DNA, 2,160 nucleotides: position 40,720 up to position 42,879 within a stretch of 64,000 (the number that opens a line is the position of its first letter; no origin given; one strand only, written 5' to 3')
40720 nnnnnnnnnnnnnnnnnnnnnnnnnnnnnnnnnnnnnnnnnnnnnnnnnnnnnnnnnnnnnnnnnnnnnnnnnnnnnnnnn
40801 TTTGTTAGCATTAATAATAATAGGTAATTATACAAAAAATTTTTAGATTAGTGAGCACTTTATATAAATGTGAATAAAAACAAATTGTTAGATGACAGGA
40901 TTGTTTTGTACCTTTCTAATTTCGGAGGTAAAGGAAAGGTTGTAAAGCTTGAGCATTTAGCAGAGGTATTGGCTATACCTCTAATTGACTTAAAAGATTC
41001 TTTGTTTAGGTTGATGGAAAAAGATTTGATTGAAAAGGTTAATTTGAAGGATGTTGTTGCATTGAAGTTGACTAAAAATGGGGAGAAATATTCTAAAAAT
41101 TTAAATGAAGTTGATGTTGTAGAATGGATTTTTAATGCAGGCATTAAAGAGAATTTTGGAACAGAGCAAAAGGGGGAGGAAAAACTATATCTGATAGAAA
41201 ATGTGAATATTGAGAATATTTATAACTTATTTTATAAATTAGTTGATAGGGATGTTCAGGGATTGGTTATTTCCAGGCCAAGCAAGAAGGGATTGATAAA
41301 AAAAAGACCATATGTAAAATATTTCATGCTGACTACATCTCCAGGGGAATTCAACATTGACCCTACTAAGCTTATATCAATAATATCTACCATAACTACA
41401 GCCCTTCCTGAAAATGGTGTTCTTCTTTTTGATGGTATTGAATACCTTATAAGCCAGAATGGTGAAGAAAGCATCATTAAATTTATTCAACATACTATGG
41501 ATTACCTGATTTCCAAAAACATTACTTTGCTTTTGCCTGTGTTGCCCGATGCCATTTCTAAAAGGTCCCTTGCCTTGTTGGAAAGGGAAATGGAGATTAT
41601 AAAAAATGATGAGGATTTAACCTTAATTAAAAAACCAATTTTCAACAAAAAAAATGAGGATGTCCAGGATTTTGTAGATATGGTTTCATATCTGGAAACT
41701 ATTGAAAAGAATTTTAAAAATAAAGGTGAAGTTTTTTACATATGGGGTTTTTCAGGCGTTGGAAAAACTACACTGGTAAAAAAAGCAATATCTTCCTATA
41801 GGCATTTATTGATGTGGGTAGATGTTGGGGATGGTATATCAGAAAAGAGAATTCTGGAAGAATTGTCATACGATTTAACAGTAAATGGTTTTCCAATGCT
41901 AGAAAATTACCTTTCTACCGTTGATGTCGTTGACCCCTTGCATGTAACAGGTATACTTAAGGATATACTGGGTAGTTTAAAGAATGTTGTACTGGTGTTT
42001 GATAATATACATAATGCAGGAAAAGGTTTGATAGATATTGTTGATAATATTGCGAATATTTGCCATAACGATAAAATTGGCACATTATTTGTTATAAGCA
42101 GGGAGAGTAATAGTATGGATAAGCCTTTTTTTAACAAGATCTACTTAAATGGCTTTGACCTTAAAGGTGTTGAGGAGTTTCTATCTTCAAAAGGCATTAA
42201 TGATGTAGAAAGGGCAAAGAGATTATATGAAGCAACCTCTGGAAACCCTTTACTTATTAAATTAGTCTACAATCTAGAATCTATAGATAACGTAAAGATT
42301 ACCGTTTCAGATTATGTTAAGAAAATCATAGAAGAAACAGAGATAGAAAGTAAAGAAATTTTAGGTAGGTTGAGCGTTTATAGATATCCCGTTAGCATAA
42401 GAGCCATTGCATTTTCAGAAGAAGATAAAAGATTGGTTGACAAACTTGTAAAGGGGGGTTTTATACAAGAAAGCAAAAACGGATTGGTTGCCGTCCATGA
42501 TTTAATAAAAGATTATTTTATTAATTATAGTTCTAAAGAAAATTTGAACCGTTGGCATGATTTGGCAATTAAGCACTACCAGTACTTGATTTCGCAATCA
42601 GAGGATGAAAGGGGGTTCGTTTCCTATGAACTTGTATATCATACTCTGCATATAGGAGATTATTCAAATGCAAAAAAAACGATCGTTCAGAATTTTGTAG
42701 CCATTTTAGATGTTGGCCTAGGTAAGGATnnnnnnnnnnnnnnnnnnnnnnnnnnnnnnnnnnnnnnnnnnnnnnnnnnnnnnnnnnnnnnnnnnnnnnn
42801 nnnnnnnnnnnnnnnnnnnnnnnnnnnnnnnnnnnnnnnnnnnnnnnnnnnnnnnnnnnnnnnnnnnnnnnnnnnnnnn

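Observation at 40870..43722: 950-aa STAND NTPase with wHTH + DUF835-like N-terminus and TPR C-terminus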

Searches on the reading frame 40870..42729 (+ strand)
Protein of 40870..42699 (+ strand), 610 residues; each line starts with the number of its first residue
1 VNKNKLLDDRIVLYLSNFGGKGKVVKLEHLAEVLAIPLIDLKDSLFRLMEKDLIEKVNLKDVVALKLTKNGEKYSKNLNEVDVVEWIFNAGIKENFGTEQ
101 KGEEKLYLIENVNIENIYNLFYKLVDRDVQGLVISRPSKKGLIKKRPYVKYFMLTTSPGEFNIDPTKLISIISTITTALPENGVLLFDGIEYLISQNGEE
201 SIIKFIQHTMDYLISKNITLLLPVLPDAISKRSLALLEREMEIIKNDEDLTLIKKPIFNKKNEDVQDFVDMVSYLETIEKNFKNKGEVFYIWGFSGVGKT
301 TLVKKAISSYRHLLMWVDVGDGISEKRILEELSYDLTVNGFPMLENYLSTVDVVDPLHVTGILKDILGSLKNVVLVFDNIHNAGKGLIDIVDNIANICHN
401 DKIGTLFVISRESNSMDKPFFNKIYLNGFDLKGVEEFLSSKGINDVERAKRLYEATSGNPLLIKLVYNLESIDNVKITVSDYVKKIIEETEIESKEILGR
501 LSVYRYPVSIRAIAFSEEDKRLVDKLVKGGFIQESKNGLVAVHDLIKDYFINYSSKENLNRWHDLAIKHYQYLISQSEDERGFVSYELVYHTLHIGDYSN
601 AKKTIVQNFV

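Call 20: search_protein_representatives(protein=window:40870-42699:+)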
Query: 610 residues. Proteins with E-value up to 0.001 (for the whole library): 1421; up to 1e-10: 185; up to 1e-30: 4. The best 150 are listed.
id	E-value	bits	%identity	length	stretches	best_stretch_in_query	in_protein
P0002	0.0e+00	1210.2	90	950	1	1-610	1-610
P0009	2.3e-115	402.9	37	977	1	5-609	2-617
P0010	4.7e-33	131.2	31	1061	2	275-600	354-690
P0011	1.2e-32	129.9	29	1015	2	273-607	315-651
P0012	8.6e-25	103.9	27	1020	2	287-583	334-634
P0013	3.6e-23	98.5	27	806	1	287-607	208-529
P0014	7.1e-22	94.2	29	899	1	287-608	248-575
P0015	3.7e-21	91.9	27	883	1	103-602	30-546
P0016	1.1e-20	90.3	26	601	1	273-571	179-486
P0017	1.2e-20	90.2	27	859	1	258-608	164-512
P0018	2.4e-20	89.2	27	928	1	278-602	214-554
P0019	3.0e-20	88.9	29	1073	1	273-603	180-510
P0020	3.6e-20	88.6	28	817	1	249-594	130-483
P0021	8.1e-20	87.5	29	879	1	265-606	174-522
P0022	2.5e-19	85.8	29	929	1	252-605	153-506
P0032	2.2e-17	79.4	27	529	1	105-466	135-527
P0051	6.5e-16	74.6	27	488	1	128-552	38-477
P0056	2.0e-15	72.9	28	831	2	107-251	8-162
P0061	4.1e-15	71.9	31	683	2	108-265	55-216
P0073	1.8e-14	69.8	34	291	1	50-242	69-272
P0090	1.2e-13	67.1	35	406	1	103-246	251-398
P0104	7.5e-13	64.4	40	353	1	104-245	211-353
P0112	1.2e-12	63.8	34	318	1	105-249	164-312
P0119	2.6e-12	62.7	34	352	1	106-245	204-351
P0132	7.5e-12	61.1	36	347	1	106-245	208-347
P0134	7.8e-12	61.1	33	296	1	104-242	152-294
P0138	1.1e-11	60.6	35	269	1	106-247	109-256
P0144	1.4e-11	60.3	33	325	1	76-244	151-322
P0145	1.4e-11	60.2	33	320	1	97-243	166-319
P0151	2.4e-11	59.5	26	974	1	65-587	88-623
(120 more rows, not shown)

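Call 23: search_protein_families(library=pfam, proteins=[P0009, P0010, P0011, P0012, P0015, P0151, P0032, P0051, P0056, P0061], max_evalue=0.01)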
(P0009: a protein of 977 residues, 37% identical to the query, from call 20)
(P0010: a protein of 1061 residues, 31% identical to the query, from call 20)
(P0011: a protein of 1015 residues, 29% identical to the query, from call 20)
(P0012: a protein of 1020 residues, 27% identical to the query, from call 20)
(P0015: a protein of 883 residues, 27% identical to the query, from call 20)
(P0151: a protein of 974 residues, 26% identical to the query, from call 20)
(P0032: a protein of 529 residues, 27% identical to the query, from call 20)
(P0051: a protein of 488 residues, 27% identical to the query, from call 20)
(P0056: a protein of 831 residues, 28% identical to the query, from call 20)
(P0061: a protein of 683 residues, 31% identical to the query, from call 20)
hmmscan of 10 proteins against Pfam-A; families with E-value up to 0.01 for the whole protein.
P0009 (977 aa): 16 families
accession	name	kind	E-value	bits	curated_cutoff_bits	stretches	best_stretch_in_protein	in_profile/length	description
PF05763.18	DUF835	-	1.1e-18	67.7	33.1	1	124-243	12-135/136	Protein of unknown function (DUF835)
PF13424.12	TPR_12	-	7.3e-16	58.6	30.1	2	690-760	5-77/77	Tetratricopeptide repeat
PF13181.12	TPR_8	-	3.4e-13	49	25.7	3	729-760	2-33/34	Tetratricopeptide repeat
PF13374.12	TPR_10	-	1.9e-08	34.5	27.5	1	728-761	2-35/42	Tetratricopeptide repeat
PF00515.34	TPR_1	-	2.1e-07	30.9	27.8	1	730-758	3-31/34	Tetratricopeptide repeat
PF07719.23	TPR_2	-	2.2e-07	30.9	27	0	730-759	3-32/34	Tetratricopeptide repeat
PF13401.12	AAA_22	-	3.1e-07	31.2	27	1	294-421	7-127/130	AAA domain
PF13191.12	AAA_16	-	1.9e-05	25.6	32.6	1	274-391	2-146/167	AAA ATPase domain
PF24885.1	TPR_NPHP3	-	0.00018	21.5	100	1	659-802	70-217/239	Nephrocystin-3 TPR domain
PF01978.25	TrmB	-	0.00027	21.2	25.6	0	20-53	21-54/68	Sugar-specific transcriptional regulator TrmB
PF13173.12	AAA_14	-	0.00048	20.6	27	0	294-416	4-97/129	AAA domain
PF14938.12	SNAP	-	0.00079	19.4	25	1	644-783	55-190/282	Soluble NSF attachment protein, SNAP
PF01047.28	MarR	-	0.0014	18.9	24.6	0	7-55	7-51/59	MarR family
PF05673.19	DUF815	-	0.0051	16.4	23.8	0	290-323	51-82/249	Protein of unknown function (DUF815)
PF13463.12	HTH_27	-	0.0063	17.2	22.2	0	18-68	15-68/68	Winged helix DNA-binding domain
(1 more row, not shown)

P0010 (1061 aa): 29 families (the best 25 are shown)
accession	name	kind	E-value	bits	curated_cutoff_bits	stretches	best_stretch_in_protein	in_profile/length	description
PF13424.12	TPR_12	-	6.2e-40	135.7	30.1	4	889-959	1-72/77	Tetratricopeptide repeat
PF05763.18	DUF835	-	2.7e-27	95.6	33.1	1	171-289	18-136/136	Protein of unknown function (DUF835)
PF07719.23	TPR_2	-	2e-23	81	27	3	1012-1043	1-32/34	Tetratricopeptide repeat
PF00515.34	TPR_1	-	8.9e-20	70.1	27.8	2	891-921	1-31/34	Tetratricopeptide repeat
PF13181.12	TPR_8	-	7.7e-18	63.5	25.7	2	891-920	1-30/34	Tetratricopeptide repeat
PF13374.12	TPR_10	-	9.2e-14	51.4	27.5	1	891-924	2-35/42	Tetratricopeptide repeat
PF14938.12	SNAP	-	3.9e-12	46.7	25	2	728-883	36-187/282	Soluble NSF attachment protein, SNAP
PF17874.7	TPR_MalT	-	6.5e-11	42.5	45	1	858-1043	8-192/336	MalT-like TPR region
PF13191.12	AAA_16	-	7.2e-11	43.3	32.6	1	347-478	2-158/167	AAA ATPase domain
PF01637.24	ATPase_2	-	1.2e-10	42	33.2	1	347-551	1-223/225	ATPase domain predominantly from Archaea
PF13176.12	TPR_7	-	1.4e-09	37.7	27.9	0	893-920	1-28/36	Tetratricopeptide repeat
PF13401.12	AAA_22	-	6.1e-09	36.7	27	1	364-489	3-120/130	AAA domain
PF10602.15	RPN7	-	8.3e-07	29.3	29.6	1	870-998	15-139/174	26S proteasome subunit RPN7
PF13428.12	TPR_14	-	3.5e-06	27.6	23.5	0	816-842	6-32/44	Tetratricopeptide repeat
PF00931.28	NB-ARC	-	4.7e-06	26.5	23.5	1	353-557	4-205/248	NB-ARC domain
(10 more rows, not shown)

P0011 (1015 aa): 29 families (the best 25 are shown)
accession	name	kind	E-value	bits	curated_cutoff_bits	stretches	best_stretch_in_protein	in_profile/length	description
PF13424.12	TPR_12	-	1.4e-40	137.7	30.1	4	803-875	3-76/77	Tetratricopeptide repeat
PF05763.18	DUF835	-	9.9e-28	97.1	33.1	1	129-254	9-135/136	Protein of unknown function (DUF835)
PF07719.23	TPR_2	-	4.9e-25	86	27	1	723-754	1-32/34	Tetratricopeptide repeat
PF00515.34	TPR_1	-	3e-20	71.6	27.8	2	803-833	1-31/34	Tetratricopeptide repeat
PF13181.12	TPR_8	-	6.3e-18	63.8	25.7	1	843-875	1-32/34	Tetratricopeptide repeat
PF13176.12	TPR_7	-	5.3e-16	57.7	27.9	0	809-831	5-27/36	Tetratricopeptide repeat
PF01637.24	ATPase_2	-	4.2e-15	56.6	33.2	1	310-515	1-223/225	ATPase domain predominantly from Archaea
PF14938.12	SNAP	-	7.3e-15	55.6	25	3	737-869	49-180/282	Soluble NSF attachment protein, SNAP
PF13401.12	AAA_22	-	3.4e-11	44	27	1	327-454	4-123/130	AAA domain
PF17874.7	TPR_MalT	-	2.6e-10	40.5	45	2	809-955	46-192/336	MalT-like TPR region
PF13374.12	TPR_10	-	2.1e-09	37.5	27.5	0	806-836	5-35/42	Tetratricopeptide repeat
PF13414.12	TPR_11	-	4.9e-09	36.2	26.8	0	730-777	1-42/42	TPR repeat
PF00931.28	NB-ARC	-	9.6e-09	35.3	23.5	1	314-425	2-111/248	NB-ARC domain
PF13428.12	TPR_14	-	4e-08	33.6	23.5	0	966-994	3-31/44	Tetratricopeptide repeat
PF24885.1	TPR_NPHP3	-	6.5e-08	32.7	100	1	748-870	83-209/239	Nephrocystin-3 TPR domain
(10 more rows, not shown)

P0012 (1020 aa): 24 families
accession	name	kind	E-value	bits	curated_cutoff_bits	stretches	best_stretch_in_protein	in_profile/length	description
PF13424.12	TPR_12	-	9.2e-46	154.4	30.1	6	807-879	2-76/77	Tetratricopeptide repeat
PF05763.18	DUF835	-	4.6e-28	98.1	33.1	1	133-258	6-134/136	Protein of unknown function (DUF835)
PF07719.23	TPR_2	-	4.4e-21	73.6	27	1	848-878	1-31/34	Tetratricopeptide repeat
PF00515.34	TPR_1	-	2.3e-18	65.6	27.8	1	848-878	1-31/34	Tetratricopeptide repeat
PF17874.7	TPR_MalT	-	5.5e-18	65.8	45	3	739-840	12-112/336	MalT-like TPR region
PF13181.12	TPR_8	-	6.7e-16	57.5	25.7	1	848-879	1-32/34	Tetratricopeptide repeat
PF13374.12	TPR_10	-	9.6e-16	57.7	27.5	1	848-880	2-34/42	Tetratricopeptide repeat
PF01637.24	ATPase_2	-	6.1e-13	49.5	33.2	1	314-520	1-223/225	ATPase domain predominantly from Archaea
PF13176.12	TPR_7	-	1.3e-11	44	27.9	0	770-803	1-34/36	Tetratricopeptide repeat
PF14938.12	SNAP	-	1.6e-11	44.7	25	1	783-914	50-182/282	Soluble NSF attachment protein, SNAP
PF13191.12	AAA_16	-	8e-11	43.2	32.6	1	314-455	2-167/167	AAA ATPase domain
PF13428.12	TPR_14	-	4.6e-10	39.6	23.5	0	860-880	13-33/44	Tetratricopeptide repeat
PF13401.12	AAA_22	-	3e-09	37.7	27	1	335-459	7-123/130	AAA domain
PF13414.12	TPR_11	-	1.9e-08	34.3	26.8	0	861-879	7-25/42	TPR repeat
PF10602.15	RPN7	-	3.1e-08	33.9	29.6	1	822-951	10-136/174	26S proteasome subunit RPN7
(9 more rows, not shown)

P0015 (883 aa): 21 families
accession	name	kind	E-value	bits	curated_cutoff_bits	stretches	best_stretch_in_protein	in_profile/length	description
PF13424.12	TPR_12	-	5.9e-34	116.5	30.1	3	702-771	3-74/77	Tetratricopeptide repeat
PF05763.18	DUF835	-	2.6e-30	105.4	33.1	1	39-171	3-135/136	Protein of unknown function (DUF835)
PF00515.34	TPR_1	-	2.5e-25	87.7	27.8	1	744-771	3-30/34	Tetratricopeptide repeat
PF07719.23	TPR_2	-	3.8e-25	86.3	27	1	745-771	4-30/34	Tetratricopeptide repeat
PF13374.12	TPR_10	-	4e-19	68.4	27.5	1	742-774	2-34/42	Tetratricopeptide repeat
PF13181.12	TPR_8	-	3.5e-18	64.6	25.7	1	742-771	1-30/34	Tetratricopeptide repeat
PF13401.12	AAA_22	-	8e-11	42.8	27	1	241-362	4-123/130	AAA domain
PF13191.12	AAA_16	-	3.2e-10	41.2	32.6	1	224-348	2-155/167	AAA ATPase domain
PF13176.12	TPR_7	-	9.2e-09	35.2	27.9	0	746-769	3-26/36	Tetratricopeptide repeat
PF17874.7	TPR_MalT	-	2.1e-07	31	45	0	667-813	44-192/336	MalT-like TPR region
PF00931.28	NB-ARC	-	9e-07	28.8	23.5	1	228-422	2-201/248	NB-ARC domain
PF13174.12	TPR_6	-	2.5e-06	28.2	26.3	0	748-770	6-28/33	Tetratricopeptide repeat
PF13428.12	TPR_14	-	3.9e-06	27.4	23.5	0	752-772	11-31/44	Tetratricopeptide repeat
PF14938.12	SNAP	-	5e-06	26.6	25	1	719-850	52-183/282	Soluble NSF attachment protein, SNAP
PF13432.12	TPR_16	-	0.00015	22.6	32.7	0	597-644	11-52/65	Tetratricopeptide repeat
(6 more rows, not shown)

P0151 (974 aa): 5 families
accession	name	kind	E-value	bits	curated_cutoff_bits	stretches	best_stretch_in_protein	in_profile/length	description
PF05763.18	DUF835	-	1.1e-17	64.5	33.1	1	139-265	5-133/136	Protein of unknown function (DUF835)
PF01637.24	ATPase_2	-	0.001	19.3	33.2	1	305-420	3-123/225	ATPase domain predominantly from Archaea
PF12631.12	MnmE_helical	-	0.0025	18.4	40.1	0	191-310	69-153/211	MnmE helical domain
PF21984.2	DnaD_N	-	0.0032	18.1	27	0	22-76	21-70/101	DnaD N-terminal domain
PF13191.12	AAA_16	-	0.0081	17.1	32.6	0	303-432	2-157/167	AAA ATPase domain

P0032 (529 aa): 11 families
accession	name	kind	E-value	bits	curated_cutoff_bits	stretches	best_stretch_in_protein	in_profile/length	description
PF05763.18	DUF835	-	4.2e-26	91.8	33.1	1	143-273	4-134/136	Protein of unknown function (DUF835)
PF13191.12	AAA_16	-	1.9e-08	35.5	32.6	1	327-458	2-160/167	AAA ATPase domain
PF13401.12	AAA_22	-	5.6e-07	30.4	27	1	343-466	3-122/130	AAA domain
PF25201.1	nSTAND6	-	3.9e-06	27.4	27.7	1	328-371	2-44/148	Novel STAND NTPase 6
PF01637.24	ATPase_2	-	6.8e-06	26.5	33.2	1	327-443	1-123/225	ATPase domain predominantly from Archaea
PF20703.3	nSTAND1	-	0.0001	22.5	27.1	1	324-441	13-126/379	Novel STAND NTPase 1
PF25199.1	nSTAND_NTPase5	-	0.0021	18.3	34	0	425-468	93-134/145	Novel STAND NTPase 5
PF24883.2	NPHP3_N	-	0.0036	18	24.8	0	342-383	19-60/164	Nephrocystin 3, N-terminal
PF01022.26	HTH_5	-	0.0047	17.2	22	0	38-65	19-46/47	Bacterial regulatory protein, arsR family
PF20720.3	nSTAND3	-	0.0052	16.9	27.2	0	338-371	11-43/155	Novel STAND NTPase 3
PF01638.23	HxlR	-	0.0063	16.8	20.8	0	40-87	24-69/91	HxlR-like helix-turn-helix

P0051 (488 aa): 4 families
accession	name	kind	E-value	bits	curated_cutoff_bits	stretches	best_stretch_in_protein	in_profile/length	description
PF05763.18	DUF835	-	2.1e-18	66.8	33.1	1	34-158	15-136/136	Protein of unknown function (DUF835)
PF13191.12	AAA_16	-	3.6e-06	28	32.6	1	187-314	1-158/167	AAA ATPase domain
PF13401.12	AAA_22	-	0.0004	21.1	27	1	204-323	4-118/130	AAA domain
PF20703.3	nSTAND1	-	0.00051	20.2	27.1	1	186-329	14-161/379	Novel STAND NTPase 1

P0056 (831 aa): 27 families (the best 25 are shown)
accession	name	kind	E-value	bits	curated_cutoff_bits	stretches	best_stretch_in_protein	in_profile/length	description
PF05763.18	DUF835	-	5.9e-60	201.4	33.1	2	691-827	2-136/136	Protein of unknown function (DUF835)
PF00515.34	TPR_1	-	5.2e-42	140.4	27.8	4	482-514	2-34/34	Tetratricopeptide repeat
PF07719.23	TPR_2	-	4.1e-34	114.3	27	4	482-514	2-34/34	Tetratricopeptide repeat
PF13414.12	TPR_11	-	6.3e-31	106.2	26.8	4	524-563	3-42/42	TPR repeat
PF13181.12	TPR_8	-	6e-27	91.9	25.7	2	481-513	1-33/34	Tetratricopeptide repeat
PF13431.12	TPR_17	-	1.8e-26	90.6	24.4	4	537-570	1-34/34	Tetratricopeptide repeat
PF13432.12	TPR_16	-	3.3e-22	79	32.7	3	460-514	10-64/65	Tetratricopeptide repeat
PF13428.12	TPR_14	-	1.7e-21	74.9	23.5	2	524-556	10-42/44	Tetratricopeptide repeat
PF13371.12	TPR_9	-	9.4e-18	64.4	35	2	530-587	10-67/73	Tetratricopeptide repeat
PF14559.12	TPR_19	-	1.2e-16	61.3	25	4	426-487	4-64/68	Tetratricopeptide repeat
PF13424.12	TPR_12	-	3.4e-15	56.4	30.1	2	482-544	4-74/77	Tetratricopeptide repeat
PF13176.12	TPR_7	-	8.6e-14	50.8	27.9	1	483-514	1-34/36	Tetratricopeptide repeat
PF13174.12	TPR_6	-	4.1e-10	40.1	26.3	0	416-444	3-31/33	Tetratricopeptide repeat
PF01239.28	PPTA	-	8.6e-09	35.1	29.5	0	469-492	7-30/32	Protein prenyltransferase alpha subunit repeat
PF23914.1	TPR_CcmH_CycH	-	1.1e-08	35.5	42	1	474-517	43-86/158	Cytochrome c-type biogenesis protein H TPR domain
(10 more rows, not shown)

P0061 (683 aa): 2 families
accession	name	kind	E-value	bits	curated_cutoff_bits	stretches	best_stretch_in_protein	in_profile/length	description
PF05763.18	DUF835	-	1.1e-52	177.9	33.1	2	270-399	10-136/136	Protein of unknown function (DUF835)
PF08271.17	Zn_Ribbon_TF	-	5e-05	23.2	29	1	15-46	1-31/43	TFIIB zinc-binding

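Call 26: search_protein_families(library=pfam, alignment_id=A1, max_evalue=0.001)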
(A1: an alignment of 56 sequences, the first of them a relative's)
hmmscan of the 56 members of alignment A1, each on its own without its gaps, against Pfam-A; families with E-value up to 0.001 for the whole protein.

A. member 1, P0013 (806 aa): 23 families
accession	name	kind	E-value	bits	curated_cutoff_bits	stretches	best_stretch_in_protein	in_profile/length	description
PF13424.12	TPR_12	-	1.5e-40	137.7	30.1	3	640-712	2-76/77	Tetratricopeptide repeat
PF00515.34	TPR_1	-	2.2e-24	84.6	27.8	1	681-713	1-33/34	Tetratricopeptide repeat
PF13176.12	TPR_7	-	4.3e-22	76.7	27.9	1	683-717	1-35/36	Tetratricopeptide repeat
PF07719.23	TPR_2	-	8.3e-22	75.9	27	1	681-713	1-33/34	Tetratricopeptide repeat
PF13181.12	TPR_8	-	1.3e-19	69.1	25.7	1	681-713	1-33/34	Tetratricopeptide repeat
PF13374.12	TPR_10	-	9.7e-18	64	27.5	0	685-713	6-34/42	Tetratricopeptide repeat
PF14938.12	SNAP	-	5.3e-12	46.2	25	2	575-706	49-180/282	Soluble NSF attachment protein, SNAP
PF24885.1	TPR_NPHP3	-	3.4e-10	40.2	100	1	546-675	84-217/239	Nephrocystin-3 TPR domain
PF17874.7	TPR_MalT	-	5.6e-10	39.5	45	1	562-722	2-163/336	MalT-like TPR region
PF00931.28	NB-ARC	-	8.5e-10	38.7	23.5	1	192-402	2-209/248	NB-ARC domain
PF13414.12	TPR_11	-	9.5e-09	35.3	26.8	0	690-713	3-26/42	TPR repeat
PF13432.12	TPR_16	-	1.4e-08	35.4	32.7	0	681-709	31-59/65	Tetratricopeptide repeat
PF10602.15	RPN7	-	2.2e-07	31.2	29.6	0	576-635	11-70/174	26S proteasome subunit RPN7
PF01637.24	ATPase_2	-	2.5e-07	31.2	33.2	1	188-325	1-147/225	ATPase domain predominantly from Archaea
PF13401.12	AAA_22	-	2.7e-07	31.4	27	1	207-333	5-123/130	AAA domain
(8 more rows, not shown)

B. families by the number of members that match (of 56 scanned): 69 families (the first 25 are shown)
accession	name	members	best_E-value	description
PF13191.12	AAA_16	56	5.5e-13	AAA ATPase domain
PF13424.12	TPR_12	54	3e-75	Tetratricopeptide repeat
PF00515.34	TPR_1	54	2.8e-57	Tetratricopeptide repeat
PF07719.23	TPR_2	54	6.1e-47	Tetratricopeptide repeat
PF13401.12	AAA_22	54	3.8e-11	AAA domain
PF13181.12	TPR_8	51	2.6e-42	Tetratricopeptide repeat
PF01637.24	ATPase_2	51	2.1e-16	ATPase domain predominantly from Archaea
PF13374.12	TPR_10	49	3.7e-43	Tetratricopeptide repeat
PF13176.12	TPR_7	49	3e-31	Tetratricopeptide repeat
PF00931.28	NB-ARC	49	6.1e-12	NB-ARC domain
PF17874.7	TPR_MalT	44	3.2e-24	MalT-like TPR region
PF14938.12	SNAP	40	5e-19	Soluble NSF attachment protein, SNAP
PF13428.12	TPR_14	40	3.7e-15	Tetratricopeptide repeat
PF13414.12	TPR_11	33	7.2e-17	TPR repeat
PF13174.12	TPR_6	33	5.9e-15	Tetratricopeptide repeat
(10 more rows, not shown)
